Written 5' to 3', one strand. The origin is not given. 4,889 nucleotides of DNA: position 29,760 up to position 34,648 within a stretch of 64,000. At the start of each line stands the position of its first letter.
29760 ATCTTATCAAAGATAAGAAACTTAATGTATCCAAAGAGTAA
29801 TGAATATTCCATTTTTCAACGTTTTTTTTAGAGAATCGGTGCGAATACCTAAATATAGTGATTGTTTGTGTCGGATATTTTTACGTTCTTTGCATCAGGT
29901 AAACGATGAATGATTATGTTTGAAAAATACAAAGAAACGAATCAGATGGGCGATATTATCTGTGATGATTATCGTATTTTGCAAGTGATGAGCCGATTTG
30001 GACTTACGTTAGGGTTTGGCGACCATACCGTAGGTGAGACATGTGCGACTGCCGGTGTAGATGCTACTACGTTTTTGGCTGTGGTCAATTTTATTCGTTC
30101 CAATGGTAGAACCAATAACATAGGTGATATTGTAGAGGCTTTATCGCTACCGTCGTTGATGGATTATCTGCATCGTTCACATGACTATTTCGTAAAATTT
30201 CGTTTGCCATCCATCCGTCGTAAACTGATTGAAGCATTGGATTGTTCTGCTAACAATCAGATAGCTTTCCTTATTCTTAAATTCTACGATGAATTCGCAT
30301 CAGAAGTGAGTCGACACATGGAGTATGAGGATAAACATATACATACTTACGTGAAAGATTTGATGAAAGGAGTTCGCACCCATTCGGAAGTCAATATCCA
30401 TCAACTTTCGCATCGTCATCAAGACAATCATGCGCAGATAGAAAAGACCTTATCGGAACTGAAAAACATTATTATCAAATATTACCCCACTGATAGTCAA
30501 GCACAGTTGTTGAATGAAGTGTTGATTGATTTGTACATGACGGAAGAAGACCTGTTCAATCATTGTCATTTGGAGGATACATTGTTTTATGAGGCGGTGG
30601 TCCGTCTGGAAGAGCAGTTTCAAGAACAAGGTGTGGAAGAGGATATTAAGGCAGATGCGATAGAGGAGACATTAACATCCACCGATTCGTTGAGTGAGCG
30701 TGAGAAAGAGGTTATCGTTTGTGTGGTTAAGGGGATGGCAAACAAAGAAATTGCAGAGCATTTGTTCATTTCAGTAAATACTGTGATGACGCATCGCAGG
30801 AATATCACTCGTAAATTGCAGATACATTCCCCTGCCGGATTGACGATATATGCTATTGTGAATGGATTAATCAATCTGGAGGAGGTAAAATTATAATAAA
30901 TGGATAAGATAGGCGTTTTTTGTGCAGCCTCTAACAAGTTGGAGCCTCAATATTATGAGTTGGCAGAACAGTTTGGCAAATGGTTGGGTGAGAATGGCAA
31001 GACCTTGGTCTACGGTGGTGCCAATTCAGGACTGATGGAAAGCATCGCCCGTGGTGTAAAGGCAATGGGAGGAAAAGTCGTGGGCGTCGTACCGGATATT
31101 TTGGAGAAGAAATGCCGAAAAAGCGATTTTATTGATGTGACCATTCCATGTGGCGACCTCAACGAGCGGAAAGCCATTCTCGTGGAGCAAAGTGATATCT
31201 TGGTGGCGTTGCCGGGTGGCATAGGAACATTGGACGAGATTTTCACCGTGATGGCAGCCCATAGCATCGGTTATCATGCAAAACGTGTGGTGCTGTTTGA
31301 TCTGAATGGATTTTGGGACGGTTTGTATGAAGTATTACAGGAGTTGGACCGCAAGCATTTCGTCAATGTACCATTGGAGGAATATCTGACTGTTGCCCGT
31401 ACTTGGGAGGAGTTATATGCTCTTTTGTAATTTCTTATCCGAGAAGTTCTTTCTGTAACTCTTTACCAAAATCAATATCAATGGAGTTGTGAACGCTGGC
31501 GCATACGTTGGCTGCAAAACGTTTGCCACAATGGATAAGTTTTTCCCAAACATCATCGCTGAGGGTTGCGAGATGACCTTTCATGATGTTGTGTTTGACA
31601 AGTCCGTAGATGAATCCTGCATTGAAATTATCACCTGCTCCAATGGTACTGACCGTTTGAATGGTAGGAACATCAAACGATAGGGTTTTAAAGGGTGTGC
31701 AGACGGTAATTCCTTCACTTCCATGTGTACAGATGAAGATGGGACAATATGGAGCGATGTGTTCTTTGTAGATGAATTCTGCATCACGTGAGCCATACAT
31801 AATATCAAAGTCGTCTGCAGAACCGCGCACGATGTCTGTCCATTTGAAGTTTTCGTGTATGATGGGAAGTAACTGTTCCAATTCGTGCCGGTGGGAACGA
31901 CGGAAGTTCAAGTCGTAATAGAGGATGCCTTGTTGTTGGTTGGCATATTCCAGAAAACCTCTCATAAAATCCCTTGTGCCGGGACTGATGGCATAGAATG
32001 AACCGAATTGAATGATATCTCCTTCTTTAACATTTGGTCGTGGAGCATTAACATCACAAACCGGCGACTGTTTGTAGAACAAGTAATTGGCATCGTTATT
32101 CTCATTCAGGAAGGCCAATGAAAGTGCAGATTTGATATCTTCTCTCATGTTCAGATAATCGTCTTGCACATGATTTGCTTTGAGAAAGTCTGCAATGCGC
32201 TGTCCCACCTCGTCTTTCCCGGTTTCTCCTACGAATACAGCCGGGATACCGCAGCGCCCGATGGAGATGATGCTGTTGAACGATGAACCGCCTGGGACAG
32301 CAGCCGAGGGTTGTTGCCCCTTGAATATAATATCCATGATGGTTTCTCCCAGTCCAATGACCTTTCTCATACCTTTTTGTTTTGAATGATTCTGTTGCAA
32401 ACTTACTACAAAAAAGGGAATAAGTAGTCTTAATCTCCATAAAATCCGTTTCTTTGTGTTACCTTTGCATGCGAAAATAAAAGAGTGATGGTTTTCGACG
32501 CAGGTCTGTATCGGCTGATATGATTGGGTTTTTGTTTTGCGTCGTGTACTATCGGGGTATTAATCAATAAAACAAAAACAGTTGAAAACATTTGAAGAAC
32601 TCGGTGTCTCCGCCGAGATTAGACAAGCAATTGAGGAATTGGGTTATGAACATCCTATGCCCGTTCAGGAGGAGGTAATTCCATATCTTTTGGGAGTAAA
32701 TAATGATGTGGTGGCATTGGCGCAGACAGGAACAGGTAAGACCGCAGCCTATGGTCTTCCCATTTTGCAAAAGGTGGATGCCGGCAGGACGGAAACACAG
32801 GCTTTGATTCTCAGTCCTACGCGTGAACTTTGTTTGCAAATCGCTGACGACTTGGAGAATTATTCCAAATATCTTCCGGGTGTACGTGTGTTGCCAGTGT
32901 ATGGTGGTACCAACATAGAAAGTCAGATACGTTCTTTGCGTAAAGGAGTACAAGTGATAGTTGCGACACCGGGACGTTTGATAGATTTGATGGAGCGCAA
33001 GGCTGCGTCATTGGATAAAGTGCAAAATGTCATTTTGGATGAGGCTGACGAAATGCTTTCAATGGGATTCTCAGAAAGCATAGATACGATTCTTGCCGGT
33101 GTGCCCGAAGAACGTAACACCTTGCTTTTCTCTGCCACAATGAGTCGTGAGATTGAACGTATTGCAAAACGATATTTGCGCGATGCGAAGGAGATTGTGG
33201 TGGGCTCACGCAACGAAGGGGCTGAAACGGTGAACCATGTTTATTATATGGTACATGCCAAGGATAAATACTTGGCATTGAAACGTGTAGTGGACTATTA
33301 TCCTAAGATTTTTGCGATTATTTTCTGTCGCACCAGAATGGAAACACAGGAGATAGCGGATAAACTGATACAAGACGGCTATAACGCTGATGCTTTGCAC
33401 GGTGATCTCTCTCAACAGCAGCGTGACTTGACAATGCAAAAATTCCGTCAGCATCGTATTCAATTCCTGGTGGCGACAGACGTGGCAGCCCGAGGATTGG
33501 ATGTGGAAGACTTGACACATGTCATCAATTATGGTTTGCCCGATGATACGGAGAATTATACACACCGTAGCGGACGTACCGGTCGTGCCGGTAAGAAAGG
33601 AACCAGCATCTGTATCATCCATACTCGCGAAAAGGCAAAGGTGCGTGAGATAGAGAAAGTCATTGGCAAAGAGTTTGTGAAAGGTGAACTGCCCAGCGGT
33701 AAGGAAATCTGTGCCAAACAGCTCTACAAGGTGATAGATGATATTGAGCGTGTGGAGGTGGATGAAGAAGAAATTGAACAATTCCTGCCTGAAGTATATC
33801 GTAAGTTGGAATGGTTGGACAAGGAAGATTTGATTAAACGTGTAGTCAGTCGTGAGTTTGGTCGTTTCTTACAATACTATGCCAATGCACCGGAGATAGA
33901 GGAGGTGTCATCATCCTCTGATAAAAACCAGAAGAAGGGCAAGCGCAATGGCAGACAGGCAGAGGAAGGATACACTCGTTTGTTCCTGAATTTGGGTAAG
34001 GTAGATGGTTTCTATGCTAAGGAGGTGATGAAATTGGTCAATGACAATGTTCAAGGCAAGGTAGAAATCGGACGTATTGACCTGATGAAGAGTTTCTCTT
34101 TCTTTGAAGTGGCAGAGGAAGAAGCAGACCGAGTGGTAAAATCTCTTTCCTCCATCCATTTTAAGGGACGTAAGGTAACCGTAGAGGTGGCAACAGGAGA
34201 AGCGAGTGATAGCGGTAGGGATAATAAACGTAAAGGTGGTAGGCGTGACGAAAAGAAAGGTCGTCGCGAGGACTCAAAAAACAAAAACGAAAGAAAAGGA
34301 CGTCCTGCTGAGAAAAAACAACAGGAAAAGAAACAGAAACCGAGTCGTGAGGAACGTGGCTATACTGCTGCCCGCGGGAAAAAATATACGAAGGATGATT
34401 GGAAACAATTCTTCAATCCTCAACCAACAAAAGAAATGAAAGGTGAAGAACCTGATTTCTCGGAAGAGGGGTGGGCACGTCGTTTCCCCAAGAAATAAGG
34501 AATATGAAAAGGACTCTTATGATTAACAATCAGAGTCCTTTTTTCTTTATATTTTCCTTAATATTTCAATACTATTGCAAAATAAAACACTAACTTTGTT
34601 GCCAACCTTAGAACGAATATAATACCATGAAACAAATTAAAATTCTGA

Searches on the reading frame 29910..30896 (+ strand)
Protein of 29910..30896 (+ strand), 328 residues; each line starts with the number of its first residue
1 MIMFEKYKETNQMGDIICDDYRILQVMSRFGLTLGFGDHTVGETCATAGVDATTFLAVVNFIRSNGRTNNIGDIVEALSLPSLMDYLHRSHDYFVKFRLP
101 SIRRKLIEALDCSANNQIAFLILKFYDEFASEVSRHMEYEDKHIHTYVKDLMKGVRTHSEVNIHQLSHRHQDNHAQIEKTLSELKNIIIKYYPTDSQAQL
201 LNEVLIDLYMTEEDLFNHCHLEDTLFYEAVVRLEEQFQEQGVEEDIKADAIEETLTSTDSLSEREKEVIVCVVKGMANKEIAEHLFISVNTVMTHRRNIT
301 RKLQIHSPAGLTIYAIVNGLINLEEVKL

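Call 95: search_protein_families(library=pfam, proteins=[window:29910-30896:+], max_evalue=0.00001)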
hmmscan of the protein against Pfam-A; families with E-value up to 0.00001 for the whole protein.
window:29910-30896:+ (328 aa): 3 families
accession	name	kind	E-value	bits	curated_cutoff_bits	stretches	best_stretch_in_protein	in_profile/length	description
PF00196.25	GerE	-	2e-19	69.4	23.5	1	259-315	1-57/57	Bacterial regulatory proteins, luxR family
PF01814.28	Hemerythrin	-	1.8e-08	35.4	25.3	1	85-229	4-126/127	Hemerythrin HHE cation binding domain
PF08281.18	Sigma70_r4_2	-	6.2e-06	26.2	25.7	0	259-297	9-48/54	Sigma-70, region 4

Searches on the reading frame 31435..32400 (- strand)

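Call 95: search_protein_families(library=pfam, proteins=[window:31435-32400:-], max_evalue=0.00001)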
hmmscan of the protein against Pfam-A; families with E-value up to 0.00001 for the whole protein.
window:31435-32400:- (321 aa): 1 family
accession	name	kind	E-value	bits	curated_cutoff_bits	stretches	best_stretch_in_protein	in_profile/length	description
PF00294.29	PfkB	-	4.2e-29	102.3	25.8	1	17-271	7-273/302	pfkB family carbohydrate kinase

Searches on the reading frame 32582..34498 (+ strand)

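Call 95: search_protein_families(library=pfam, proteins=[window:32582-34498:+], max_evalue=0.00001)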
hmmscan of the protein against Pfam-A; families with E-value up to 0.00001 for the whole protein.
window:32582-34498:+ (638 aa): 4 families
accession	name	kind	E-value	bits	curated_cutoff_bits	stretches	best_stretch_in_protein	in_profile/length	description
PF00270.35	DEAD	-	5.1e-48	163.4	26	1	27-194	2-167/167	DEAD/DEAH box helicase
PF00271.37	Helicase_C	-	2.2e-32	112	23.5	1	242-337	15-110/110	Helicase conserved C-terminal domain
PF03880.21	DbpA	-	5.9e-17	61.9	25.6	1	466-535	1-71/72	DbpA RNA binding domain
PF04851.21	ResIII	-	2.7e-06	27.8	22.5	1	29-188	8-163/164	Type III restriction enzyme, res subunit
